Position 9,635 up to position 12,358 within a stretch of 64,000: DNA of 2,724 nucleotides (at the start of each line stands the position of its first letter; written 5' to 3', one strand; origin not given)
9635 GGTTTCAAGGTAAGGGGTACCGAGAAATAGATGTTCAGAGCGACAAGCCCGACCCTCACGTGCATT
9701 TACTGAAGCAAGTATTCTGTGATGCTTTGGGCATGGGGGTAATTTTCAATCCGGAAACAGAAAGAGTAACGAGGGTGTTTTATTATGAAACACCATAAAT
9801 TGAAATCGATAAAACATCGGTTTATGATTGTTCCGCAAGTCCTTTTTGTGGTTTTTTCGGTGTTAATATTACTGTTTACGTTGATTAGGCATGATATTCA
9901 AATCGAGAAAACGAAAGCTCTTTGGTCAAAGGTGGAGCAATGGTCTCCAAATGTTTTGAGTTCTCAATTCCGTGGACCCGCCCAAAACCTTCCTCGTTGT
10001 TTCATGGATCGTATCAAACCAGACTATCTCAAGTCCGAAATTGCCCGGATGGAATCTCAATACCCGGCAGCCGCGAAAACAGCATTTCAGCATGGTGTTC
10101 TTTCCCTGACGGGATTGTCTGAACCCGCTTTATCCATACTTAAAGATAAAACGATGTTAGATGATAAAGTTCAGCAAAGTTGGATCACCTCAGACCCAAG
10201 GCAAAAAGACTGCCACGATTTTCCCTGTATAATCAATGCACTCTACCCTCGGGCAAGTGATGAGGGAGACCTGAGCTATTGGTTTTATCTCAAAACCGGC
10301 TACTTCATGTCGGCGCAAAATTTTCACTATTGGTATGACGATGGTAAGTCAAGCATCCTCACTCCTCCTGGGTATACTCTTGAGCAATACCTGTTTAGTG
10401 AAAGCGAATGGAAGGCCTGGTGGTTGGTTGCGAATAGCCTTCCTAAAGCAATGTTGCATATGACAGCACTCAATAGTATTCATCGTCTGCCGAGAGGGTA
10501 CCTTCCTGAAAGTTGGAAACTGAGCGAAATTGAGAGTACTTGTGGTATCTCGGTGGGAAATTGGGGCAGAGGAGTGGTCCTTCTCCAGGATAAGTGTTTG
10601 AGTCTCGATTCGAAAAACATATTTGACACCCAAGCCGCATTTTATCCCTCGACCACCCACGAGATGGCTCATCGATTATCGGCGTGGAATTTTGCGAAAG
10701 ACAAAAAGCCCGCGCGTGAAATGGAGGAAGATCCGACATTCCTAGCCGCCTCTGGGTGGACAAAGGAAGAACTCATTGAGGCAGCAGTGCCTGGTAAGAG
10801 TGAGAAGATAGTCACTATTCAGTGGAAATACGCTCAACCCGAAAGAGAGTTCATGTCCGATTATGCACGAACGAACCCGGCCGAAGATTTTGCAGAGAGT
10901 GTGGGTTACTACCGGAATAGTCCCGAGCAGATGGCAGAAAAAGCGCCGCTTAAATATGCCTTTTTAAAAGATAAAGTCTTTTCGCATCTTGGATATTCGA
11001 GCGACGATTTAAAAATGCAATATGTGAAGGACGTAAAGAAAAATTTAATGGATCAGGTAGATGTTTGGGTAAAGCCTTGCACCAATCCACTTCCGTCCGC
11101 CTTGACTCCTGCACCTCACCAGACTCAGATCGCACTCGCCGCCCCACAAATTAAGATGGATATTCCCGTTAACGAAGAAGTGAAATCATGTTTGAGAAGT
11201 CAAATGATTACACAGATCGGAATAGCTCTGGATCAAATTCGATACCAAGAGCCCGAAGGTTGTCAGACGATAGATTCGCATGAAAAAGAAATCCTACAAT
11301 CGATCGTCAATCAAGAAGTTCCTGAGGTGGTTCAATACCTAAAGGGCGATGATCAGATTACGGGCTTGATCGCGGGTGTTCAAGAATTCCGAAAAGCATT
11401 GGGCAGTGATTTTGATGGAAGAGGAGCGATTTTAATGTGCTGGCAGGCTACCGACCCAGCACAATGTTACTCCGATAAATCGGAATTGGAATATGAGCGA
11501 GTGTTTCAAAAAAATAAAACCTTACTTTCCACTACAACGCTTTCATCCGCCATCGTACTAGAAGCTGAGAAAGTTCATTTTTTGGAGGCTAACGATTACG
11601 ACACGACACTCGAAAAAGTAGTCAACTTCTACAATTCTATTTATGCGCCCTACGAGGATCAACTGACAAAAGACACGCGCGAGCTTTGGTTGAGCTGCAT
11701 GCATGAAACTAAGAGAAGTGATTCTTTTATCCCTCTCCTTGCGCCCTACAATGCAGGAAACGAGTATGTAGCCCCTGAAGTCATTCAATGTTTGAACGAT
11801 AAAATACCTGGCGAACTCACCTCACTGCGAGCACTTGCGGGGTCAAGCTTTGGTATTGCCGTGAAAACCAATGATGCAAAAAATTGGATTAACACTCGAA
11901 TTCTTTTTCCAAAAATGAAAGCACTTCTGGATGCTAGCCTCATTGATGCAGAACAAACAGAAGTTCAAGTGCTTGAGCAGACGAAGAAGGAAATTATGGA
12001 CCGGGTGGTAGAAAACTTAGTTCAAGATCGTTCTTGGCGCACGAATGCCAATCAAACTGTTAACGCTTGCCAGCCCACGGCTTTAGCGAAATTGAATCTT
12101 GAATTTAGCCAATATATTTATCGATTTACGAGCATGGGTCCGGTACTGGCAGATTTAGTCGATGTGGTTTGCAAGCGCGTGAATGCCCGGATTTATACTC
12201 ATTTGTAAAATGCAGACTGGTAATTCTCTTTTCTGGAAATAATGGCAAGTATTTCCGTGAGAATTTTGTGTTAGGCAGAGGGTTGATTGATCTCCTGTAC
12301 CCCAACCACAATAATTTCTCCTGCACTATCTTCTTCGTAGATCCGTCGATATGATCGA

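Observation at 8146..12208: Tightly coupled four-gene operon of unknown exported proteins ending in a membrane-anchored HExxH protein; two members share a 15-aa LLYWRY motif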

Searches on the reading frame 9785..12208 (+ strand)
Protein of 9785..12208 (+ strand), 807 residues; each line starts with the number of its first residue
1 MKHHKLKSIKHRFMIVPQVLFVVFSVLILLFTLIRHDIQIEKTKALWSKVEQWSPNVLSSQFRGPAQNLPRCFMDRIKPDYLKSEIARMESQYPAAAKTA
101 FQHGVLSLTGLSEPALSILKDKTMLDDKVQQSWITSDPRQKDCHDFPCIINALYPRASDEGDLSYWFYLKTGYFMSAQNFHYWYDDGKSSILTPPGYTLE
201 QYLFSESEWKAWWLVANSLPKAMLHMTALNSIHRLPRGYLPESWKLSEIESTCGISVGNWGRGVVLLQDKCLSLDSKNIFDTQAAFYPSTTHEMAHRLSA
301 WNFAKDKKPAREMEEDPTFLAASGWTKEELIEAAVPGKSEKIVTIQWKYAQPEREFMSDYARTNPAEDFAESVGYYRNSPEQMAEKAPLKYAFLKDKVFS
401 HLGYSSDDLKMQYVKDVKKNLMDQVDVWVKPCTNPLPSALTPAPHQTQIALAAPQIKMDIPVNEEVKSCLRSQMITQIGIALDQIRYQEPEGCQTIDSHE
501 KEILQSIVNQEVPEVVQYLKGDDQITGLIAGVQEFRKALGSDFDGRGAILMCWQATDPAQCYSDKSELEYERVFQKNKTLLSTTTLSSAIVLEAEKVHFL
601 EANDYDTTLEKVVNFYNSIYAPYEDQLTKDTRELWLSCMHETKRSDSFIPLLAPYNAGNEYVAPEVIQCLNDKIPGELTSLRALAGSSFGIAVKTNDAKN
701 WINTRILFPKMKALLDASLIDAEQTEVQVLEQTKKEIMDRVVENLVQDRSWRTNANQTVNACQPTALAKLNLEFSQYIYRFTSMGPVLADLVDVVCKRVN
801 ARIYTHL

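Call 3: search_protein_families(library=pfam, proteins=[window:9785-12208:+], max_evalue=1)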
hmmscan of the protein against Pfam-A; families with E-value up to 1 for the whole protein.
window:9785-12208:+ (807 aa): 6 families
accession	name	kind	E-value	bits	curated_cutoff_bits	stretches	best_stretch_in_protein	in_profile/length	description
PF06167.18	Peptidase_M90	-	6.6e-05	23.1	26.2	1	260-395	124-239/243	Glucose-regulated metallo-peptidase M90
PF15890.11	Peptidase_Mx1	-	0.0037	17.1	25.6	1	351-385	167-201/240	Putative zinc-binding metallo-peptidase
PF15887.11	Peptidase_Mx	-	0.0091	15.9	27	1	352-378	139-165/236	Putative zinc-binding metallo-peptidase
PF07737.17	ATLF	-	0.013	15.7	27.4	1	347-396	140-192/193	Anthrax toxin lethal factor, N- and C-terminal domain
PF22872.1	DUF7018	-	0.1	13.3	27.8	1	601-648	64-111/116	Domain of unknown function (DUF7018)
PF11061.14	Tsr0524-like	-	0.18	12.1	25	1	661-701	13-54/61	Cytochrome b6f, subunit Tsr0524-like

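Call 4: search_protein_families(library=ncbifam, proteins=[window:9785-12208:+], max_evalue=1)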
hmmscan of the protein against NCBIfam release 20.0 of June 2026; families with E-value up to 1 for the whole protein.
window:9785-12208:+ (807 aa): 2 families
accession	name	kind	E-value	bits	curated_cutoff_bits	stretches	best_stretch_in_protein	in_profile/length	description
TIGR04549.1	LP_HExxH_w_tonB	subfamily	0.016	14.5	75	1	353-382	182-211/261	substrate import-associated zinc metallohydrolase lipoprotein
NF005996.1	PRK08123.1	equivalog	0.059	12.6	133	1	431-509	36-114/262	histidinol-phosphatase HisJ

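Call 5: find_homologous_proteins(query=window:9785-12205:+, max_evalue=0.001)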
Query window:9785-12205:+ (807 aa): 1 proteins with E <= 0.001 among 6410 candidates.
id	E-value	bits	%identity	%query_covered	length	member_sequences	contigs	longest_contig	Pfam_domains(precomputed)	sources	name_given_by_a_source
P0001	8.2e-169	581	37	94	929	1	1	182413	-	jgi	jgi:hypothetical protein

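Call 6: find_encoding_contigs(protein=P0001, flank=10000, max_places=6)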
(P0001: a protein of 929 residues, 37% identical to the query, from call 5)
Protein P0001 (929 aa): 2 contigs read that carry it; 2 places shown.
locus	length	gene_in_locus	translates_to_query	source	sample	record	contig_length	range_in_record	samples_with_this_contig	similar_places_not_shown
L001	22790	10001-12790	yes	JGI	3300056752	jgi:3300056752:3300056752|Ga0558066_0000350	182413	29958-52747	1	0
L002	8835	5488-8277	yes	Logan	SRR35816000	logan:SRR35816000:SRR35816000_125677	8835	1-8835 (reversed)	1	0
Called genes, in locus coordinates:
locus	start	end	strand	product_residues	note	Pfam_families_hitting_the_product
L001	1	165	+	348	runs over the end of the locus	PF01075:Glyco_transf_9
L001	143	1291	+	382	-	PF13439:Glyco_transf_4, PF13579:Glyco_trans_4_4, PF20706:GT4-conflict (weak), PF00534:Glycos_transf_1, PF13692:Glyco_trans_1_4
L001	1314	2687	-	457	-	PF00587:tRNA-synt_2b, PF03129:HGTP_anticodon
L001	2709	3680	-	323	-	PF04389:Peptidase_M28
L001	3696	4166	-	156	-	PF06127:Mpo1-like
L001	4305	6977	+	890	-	PF01411:tRNA-synt_2c, PF07973:tRNA_SAD, PF02272:DHHA1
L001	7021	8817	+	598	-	PF00496:SBP_bac_5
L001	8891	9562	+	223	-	-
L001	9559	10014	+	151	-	-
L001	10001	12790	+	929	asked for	-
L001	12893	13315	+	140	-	-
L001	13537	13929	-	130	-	PF00436:SSB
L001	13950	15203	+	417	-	PF00383:dCMP_cyt_deam_1, PF14437:MafB19-deam, PF01872:RibD_C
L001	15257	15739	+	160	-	PF00691:OmpA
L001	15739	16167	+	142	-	-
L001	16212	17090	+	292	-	PF13174:TPR_6 (faint), PF00515:TPR_1 (faint)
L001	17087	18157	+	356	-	PF00814:TsaD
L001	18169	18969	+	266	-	PF00398:RrnaAD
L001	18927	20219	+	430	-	-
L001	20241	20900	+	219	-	PF04367:DUF502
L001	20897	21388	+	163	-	PF01668:SmpB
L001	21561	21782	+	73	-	PF01192:RNA_pol_Rpb6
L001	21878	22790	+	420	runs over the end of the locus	-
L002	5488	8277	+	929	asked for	-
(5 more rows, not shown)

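Call 15: find_related_loci(query=A1, collection=genome_contigs, flank=10000)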
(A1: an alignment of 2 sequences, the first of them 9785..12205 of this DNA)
Query A1 (807 aa) in genome_contigs; peptide patterns used: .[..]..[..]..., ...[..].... (x = any residue, [..] = any of these).
89 stretches matched a pattern; 1 encode a relative of the query (tblastn E <= 1e-3); 1 distinct loci.
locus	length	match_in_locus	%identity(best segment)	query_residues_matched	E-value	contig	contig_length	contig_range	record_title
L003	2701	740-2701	40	13-738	2e-63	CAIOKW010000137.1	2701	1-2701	MAG: Oligoflexia bacterium isolate Umea_bin-07902 genome assembly, contig: bin-07902:137/351, whole genome shotgun seque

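Call 32: search_protein_representatives(alignment_id=A1)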
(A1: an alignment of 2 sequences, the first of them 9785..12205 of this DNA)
Query: 2 sequences, 964 profile positions. Proteins with E-value up to 0.001 (for the whole library): 818; up to 1e-10: 246; up to 1e-30: 116. The best 150 are listed.
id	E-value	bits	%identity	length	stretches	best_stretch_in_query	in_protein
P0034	0.0e+00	1134.8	-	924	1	22-964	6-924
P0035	5.1e-253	858.7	-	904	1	29-954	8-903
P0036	1.9e-234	797.2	-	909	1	27-950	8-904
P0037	3.4e-232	789.8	-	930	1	28-955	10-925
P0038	4.1e-228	776.3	-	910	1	27-955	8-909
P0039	2.3e-198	677.8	-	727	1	201-954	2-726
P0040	3.9e-195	667.1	-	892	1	28-953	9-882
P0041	6.3e-179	613.5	-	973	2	31-452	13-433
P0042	4.3e-107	375.7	-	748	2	63-434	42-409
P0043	6.6e-104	365.2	-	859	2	58-808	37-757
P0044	4.9e-94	332.5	-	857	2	28-732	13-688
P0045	1.2e-88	314.7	-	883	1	64-816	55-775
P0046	1.4e-77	278.0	-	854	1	58-823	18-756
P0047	5.2e-77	276.2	-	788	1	46-751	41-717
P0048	2.7e-75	270.5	-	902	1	73-759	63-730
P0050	1.7e-71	257.9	-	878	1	69-827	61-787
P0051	5.1e-71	256.3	-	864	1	44-803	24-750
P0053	7.1e-70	252.5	-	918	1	66-867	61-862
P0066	2.0e-60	221.2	-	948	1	66-830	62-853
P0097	6.3e-40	153.4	-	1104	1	134-689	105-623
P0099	8.3e-39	149.7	-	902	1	18-804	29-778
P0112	1.4e-35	139.0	-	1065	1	76-769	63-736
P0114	1.3e-34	135.8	-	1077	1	63-684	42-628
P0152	3.2e-30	121.3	-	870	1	31-761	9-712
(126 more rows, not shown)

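Call 35: search_protein_families(library=pfam, alignment_id=A4, max_evalue=0.01)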
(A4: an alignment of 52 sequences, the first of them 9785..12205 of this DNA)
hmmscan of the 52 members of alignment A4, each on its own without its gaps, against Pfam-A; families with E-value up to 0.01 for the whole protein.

A. member 1, window:9785-12205:+ (807 aa): 3 families
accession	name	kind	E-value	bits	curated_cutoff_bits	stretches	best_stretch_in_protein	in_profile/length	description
PF06167.18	Peptidase_M90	-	6.6e-05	23.1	26.2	1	260-395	124-239/243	Glucose-regulated metallo-peptidase M90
PF15890.11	Peptidase_Mx1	-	0.0037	17.1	25.6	0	351-385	167-201/240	Putative zinc-binding metallo-peptidase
PF15887.11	Peptidase_Mx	-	0.0091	15.9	27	0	352-378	139-165/236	Putative zinc-binding metallo-peptidase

B. families by the number of members that match (of 52 scanned): 6 families
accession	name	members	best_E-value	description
PF15890.11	Peptidase_Mx1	28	5e-09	Putative zinc-binding metallo-peptidase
PF15887.11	Peptidase_Mx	22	5.1e-06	Putative zinc-binding metallo-peptidase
PF06167.18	Peptidase_M90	15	1.5e-05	Glucose-regulated metallo-peptidase M90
PF07737.17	ATLF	4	0.00016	Anthrax toxin lethal factor, N- and C-terminal domain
PF12347.13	HJURP_C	1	0.0046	Holliday junction regulator protein family C-terminal repeat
PF07176.17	DUF1400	1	0.0053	Alpha/beta hydrolase of unknown function (DUF1400)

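Call 36: search_solved_structures(query=A4, max_evalue=1, show_alignments=2)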
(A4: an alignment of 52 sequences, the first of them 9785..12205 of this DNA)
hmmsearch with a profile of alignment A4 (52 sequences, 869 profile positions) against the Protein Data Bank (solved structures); distinct sequences matched with E-value up to 1: 5.
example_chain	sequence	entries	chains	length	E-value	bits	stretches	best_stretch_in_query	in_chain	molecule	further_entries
4l7a_A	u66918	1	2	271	7.4e-05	23.9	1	242-346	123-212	Uncharacterized protein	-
9srw_E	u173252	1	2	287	0.0029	18.7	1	232-347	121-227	Mlc titration factor A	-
3dl1_A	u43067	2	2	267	0.016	16.2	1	252-347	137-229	Putative Metal-dependent Hydrolase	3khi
9urd_A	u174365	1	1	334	0.046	14.7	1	251-346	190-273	Substrate import-associated zinc metallohydrolase lipoprotein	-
6r54_A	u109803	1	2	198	0.78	10.6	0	329-360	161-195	Pro-Pro endopeptidase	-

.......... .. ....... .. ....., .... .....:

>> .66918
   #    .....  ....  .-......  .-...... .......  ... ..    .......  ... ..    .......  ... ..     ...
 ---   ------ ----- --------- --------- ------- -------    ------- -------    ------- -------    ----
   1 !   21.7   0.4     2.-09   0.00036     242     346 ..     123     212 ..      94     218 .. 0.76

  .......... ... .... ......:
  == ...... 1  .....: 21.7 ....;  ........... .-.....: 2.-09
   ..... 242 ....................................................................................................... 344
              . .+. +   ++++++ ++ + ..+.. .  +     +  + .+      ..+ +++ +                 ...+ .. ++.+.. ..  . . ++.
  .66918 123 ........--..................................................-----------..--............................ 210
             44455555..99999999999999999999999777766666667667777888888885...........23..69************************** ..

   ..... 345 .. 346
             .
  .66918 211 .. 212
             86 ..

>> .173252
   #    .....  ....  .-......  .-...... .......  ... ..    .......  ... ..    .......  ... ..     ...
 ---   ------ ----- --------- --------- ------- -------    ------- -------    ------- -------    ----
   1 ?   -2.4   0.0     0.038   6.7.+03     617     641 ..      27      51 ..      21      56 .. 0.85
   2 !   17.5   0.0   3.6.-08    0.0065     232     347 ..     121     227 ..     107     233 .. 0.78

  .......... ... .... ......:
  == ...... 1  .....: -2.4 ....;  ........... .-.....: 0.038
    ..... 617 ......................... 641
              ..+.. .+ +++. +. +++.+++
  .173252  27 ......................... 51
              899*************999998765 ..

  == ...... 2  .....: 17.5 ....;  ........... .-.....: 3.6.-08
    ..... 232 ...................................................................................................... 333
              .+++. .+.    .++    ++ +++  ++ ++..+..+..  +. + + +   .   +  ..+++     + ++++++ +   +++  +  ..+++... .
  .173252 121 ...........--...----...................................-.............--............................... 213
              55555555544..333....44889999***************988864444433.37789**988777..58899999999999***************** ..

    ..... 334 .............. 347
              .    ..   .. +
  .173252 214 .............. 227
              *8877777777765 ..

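Call 39: find_related_loci(query=A5, collection=metagenome_contigs, flank=7000)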
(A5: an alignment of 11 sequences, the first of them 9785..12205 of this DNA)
Query A5 (807 aa) in metagenome_contigs; peptide patterns used: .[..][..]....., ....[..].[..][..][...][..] (x = any residue, [..] = any of these).
339 stretches matched a pattern; 27 encode a relative of the query (tblastn E <= 1e-3); 27 distinct loci.
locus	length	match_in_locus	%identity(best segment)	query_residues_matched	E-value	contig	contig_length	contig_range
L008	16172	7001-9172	42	63-801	0e+0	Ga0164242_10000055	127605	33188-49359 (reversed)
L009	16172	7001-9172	42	63-801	0e+0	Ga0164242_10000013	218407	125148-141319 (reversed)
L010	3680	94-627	28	267-404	2e-10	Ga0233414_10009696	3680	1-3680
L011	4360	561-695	51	355-399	2e-9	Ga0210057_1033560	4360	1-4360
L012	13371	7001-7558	26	199-404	2e-8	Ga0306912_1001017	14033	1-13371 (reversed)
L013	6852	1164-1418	33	292-398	2e-8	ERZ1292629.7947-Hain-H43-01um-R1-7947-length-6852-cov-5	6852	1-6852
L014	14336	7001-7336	32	292-398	4e-8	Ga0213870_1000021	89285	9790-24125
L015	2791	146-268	54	364-404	4e-8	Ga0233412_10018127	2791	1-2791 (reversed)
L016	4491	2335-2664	36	291-398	6e-8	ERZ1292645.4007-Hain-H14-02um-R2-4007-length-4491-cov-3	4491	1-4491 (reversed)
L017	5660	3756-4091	31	292-398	3e-7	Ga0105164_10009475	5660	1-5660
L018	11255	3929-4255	32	292-398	4e-7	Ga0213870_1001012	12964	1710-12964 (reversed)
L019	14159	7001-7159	43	355-406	1e-6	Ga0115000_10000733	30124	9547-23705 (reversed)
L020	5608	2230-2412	43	355-411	1e-6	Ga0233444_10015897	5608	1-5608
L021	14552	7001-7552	25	204-398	1e-6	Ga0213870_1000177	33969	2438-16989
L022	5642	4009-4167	43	355-406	1e-6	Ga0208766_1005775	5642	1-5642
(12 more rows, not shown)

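Call 43: find_encoding_contigs(protein=P0045, flank=5000, max_places=2)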
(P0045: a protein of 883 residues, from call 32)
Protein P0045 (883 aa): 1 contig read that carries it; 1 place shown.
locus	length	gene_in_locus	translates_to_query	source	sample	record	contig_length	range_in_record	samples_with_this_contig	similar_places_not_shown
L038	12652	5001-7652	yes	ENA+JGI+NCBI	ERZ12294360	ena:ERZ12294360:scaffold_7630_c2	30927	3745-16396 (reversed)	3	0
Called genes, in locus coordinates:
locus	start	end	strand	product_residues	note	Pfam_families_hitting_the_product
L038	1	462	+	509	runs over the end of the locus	PF02789:Peptidase_M17_N, PF00883:Peptidase_M17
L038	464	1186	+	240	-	-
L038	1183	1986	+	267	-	PF00413:Peptidase_M10, PF13688:Reprolysin_5 (weak), PF13583:Reprolysin_4 (weak)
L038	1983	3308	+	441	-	PF01336:tRNA_anti-codon, PF00152:tRNA-synt_2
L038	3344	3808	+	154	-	PF00588:SpoU_methylase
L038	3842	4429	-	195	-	PF00027:cNMP_binding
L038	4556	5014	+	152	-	-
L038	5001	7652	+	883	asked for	-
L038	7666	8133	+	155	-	PF06127:Mpo1-like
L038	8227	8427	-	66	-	-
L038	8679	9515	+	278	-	PF00532:Peripla_BP_1, PF13407:Peripla_BP_4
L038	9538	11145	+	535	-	PF00005:ABC_tran, PF13304:AAA_21 (faint), PF00005:ABC_tran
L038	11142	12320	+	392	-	PF02653:BPD_transp_2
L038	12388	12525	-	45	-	-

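Call 44: find_encoding_contigs(protein=P0051, flank=4000, max_places=1)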
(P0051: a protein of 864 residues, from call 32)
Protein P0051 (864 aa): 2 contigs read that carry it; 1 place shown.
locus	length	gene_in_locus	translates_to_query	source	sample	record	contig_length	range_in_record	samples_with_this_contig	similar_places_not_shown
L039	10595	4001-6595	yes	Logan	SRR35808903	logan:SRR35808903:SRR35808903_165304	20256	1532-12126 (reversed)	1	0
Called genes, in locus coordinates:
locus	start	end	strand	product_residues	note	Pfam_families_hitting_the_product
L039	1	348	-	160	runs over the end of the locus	-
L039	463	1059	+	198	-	PF00440:TetR_N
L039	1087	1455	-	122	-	-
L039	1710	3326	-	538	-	PF01590:GAF, PF08447:PAS_3, PF00512:HisKA, PF02518:HATPase_c, PF14501:HATPase_c_5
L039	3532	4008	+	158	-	-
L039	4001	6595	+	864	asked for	-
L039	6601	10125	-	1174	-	PF00082:Peptidase_S8, PF01483:P_proprotein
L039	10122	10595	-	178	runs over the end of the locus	PF18492:ORF_2_N, PF22148:Fervidolysin_NPro-like (weak)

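Call 45: find_encoding_contigs(protein=P0114, flank=4000, max_places=1)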
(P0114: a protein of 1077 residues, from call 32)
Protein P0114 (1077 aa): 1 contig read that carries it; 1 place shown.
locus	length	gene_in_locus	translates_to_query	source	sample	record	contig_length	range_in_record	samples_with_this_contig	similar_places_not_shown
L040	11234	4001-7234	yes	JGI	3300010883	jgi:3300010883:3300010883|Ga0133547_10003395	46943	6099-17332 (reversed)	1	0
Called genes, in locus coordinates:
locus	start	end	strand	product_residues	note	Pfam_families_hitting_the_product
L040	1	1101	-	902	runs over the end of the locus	PF18339:Tudor_1_RapA, PF18337:Tudor_RapA, PF00176:SNF2-rel_dom, PF04851:ResIII, PF00270:DEAD, PF00271:Helicase_C, PF12137:RapA_C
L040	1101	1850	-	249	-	PF12697:Abhydrolase_6 (weak), PF00561:Abhydrolase_1 (faint), PF12146:Hydrolase_4, PF06821:Ser_hydrolase (faint)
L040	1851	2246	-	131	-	-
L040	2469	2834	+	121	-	PF00072:Response_reg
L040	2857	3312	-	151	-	-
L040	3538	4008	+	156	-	-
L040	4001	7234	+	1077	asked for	-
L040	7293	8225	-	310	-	-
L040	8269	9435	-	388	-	-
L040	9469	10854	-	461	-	-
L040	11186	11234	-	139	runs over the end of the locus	PF09424:YqeY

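Call 46: find_encoding_contigs(protein=P0099, flank=4000, max_places=1)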
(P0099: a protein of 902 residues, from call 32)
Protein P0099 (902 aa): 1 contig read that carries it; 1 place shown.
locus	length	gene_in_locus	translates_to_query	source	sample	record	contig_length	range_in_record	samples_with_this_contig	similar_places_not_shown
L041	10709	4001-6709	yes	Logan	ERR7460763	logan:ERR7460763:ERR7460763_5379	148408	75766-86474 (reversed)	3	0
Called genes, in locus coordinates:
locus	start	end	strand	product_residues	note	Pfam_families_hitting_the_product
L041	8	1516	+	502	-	PF02789:Peptidase_M17_N, PF00883:Peptidase_M17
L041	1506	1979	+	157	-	PF00588:SpoU_methylase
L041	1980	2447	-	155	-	-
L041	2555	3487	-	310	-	PF00912:Transgly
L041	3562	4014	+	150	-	-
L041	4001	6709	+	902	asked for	-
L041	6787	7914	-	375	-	-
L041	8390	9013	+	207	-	-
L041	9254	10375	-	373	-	-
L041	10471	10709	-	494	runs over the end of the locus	PF01464:SLT, PF01476:LysM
